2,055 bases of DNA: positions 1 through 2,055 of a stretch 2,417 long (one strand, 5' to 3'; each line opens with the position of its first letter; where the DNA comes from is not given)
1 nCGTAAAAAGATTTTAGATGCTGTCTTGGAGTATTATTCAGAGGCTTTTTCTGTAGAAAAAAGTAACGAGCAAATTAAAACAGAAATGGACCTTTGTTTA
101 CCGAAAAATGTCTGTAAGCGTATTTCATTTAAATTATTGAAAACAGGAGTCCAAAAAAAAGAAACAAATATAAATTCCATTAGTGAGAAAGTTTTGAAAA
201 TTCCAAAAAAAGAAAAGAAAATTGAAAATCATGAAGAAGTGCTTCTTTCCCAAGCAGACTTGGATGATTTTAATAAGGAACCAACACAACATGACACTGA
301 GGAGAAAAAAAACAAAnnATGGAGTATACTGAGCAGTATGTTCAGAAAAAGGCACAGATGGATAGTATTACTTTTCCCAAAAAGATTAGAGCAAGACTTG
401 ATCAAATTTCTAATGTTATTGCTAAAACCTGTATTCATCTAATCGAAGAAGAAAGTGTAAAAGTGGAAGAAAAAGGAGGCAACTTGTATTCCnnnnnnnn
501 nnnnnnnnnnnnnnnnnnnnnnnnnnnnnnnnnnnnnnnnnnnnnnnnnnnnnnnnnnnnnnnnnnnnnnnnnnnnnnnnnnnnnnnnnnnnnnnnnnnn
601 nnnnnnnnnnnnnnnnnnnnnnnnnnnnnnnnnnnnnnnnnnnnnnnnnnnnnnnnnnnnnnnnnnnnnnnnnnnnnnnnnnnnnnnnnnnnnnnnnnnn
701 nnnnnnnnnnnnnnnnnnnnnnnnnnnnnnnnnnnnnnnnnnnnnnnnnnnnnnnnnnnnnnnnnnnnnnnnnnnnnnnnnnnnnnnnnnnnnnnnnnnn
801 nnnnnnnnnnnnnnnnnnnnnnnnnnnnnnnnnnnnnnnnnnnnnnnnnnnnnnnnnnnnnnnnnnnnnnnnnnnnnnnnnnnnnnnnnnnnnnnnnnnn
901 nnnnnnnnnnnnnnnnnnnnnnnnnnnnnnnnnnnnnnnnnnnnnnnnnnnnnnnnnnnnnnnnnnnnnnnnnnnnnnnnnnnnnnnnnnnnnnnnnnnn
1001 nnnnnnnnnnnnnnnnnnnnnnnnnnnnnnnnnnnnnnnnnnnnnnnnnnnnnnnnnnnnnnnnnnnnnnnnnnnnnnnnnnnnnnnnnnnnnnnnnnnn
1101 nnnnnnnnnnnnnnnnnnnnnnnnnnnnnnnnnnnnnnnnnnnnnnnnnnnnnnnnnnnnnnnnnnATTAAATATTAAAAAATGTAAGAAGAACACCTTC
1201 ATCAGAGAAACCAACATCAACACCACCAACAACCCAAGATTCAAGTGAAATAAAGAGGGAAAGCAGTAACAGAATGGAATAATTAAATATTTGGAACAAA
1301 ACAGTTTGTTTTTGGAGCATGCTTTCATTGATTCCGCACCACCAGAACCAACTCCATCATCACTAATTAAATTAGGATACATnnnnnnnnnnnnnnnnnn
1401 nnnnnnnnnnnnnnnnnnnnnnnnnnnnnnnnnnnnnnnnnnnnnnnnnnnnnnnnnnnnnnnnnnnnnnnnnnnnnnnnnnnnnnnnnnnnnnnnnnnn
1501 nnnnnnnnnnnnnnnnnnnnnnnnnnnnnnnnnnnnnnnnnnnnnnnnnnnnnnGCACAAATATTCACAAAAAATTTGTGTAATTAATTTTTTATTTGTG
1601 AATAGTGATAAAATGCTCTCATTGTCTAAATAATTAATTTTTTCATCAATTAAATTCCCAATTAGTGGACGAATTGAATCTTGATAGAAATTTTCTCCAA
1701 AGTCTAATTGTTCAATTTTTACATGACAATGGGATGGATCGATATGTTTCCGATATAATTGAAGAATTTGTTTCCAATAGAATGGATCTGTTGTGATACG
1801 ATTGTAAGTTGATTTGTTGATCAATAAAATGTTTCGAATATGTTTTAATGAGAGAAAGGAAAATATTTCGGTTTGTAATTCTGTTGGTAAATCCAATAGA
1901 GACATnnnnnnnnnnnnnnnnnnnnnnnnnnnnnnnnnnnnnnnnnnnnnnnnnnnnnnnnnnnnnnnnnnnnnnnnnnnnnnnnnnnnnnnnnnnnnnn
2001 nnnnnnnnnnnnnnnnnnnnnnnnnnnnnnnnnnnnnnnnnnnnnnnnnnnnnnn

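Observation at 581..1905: F-box gene apparently split by a 785-bp inverted-repeat element; removing the element rejoins the two flanking ORFs in frame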

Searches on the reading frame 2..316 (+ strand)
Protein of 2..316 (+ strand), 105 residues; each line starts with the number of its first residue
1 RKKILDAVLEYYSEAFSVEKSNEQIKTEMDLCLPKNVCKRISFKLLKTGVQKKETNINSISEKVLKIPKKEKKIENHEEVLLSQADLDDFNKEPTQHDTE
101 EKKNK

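Call 6: search_protein_families(library=pfam, max_evalue=1, proteins=[window:26-316:+])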
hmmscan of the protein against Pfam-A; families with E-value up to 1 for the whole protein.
seq(97 aa): 1 family
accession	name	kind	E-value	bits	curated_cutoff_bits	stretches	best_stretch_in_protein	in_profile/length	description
PF16959.10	Collectrin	-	0.073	13.2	27.1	1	9-80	39-107/154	Renal amino acid transporter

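Call 18: search_protein_families(library=pfam, max_evalue=1, proteins=[window:2-316:+])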
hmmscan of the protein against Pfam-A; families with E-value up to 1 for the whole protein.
seq(105 aa): 2 families
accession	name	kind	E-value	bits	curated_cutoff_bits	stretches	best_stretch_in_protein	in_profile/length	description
PF02886.23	LBP_BPI_CETP_C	-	0.024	14.5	23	1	3-37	182-216/238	LBP / BPI / CETP family, C-terminal domain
PF16959.10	Collectrin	-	0.045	13.9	27.1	1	12-88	34-107/154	Renal amino acid transporter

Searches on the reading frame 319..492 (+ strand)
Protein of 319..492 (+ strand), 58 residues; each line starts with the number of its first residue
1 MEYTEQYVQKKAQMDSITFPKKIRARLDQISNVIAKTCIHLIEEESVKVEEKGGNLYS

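Call 6: search_protein_families(library=pfam, max_evalue=1, proteins=[window:319-492:+])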
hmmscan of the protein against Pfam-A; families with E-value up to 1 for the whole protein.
seq(58 aa): 0 families

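Call 20: find_encoding_contigs(protein=window:319-492:+, flank=10000, max_places=10)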
Protein seq(58 aa) (58 aa): no gene with exactly this product is on record in the collection.

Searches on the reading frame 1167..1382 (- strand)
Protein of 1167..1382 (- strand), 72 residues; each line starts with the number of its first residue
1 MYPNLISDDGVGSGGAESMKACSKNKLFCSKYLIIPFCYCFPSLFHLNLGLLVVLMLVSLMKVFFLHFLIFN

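Call 6: search_protein_families(library=pfam, max_evalue=1, proteins=[window:1167-1382:-])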
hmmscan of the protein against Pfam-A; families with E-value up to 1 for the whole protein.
seq(72 aa): 0 families

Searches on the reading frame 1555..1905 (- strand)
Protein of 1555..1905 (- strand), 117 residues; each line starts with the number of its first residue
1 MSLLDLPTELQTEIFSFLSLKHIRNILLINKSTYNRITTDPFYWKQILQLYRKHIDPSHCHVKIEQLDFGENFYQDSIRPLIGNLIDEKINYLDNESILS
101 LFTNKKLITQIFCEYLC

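Call 19: find_encoding_contigs(protein=window:1555-1905:-, flank=10000, max_places=10)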
Protein seq(117 aa) (117 aa): no gene with exactly this product is on record in the collection.
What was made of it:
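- Tried and rejected: Exact look-up of its 117-aa and 58-aa ORFs found nothing on record (calls 19, 20).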
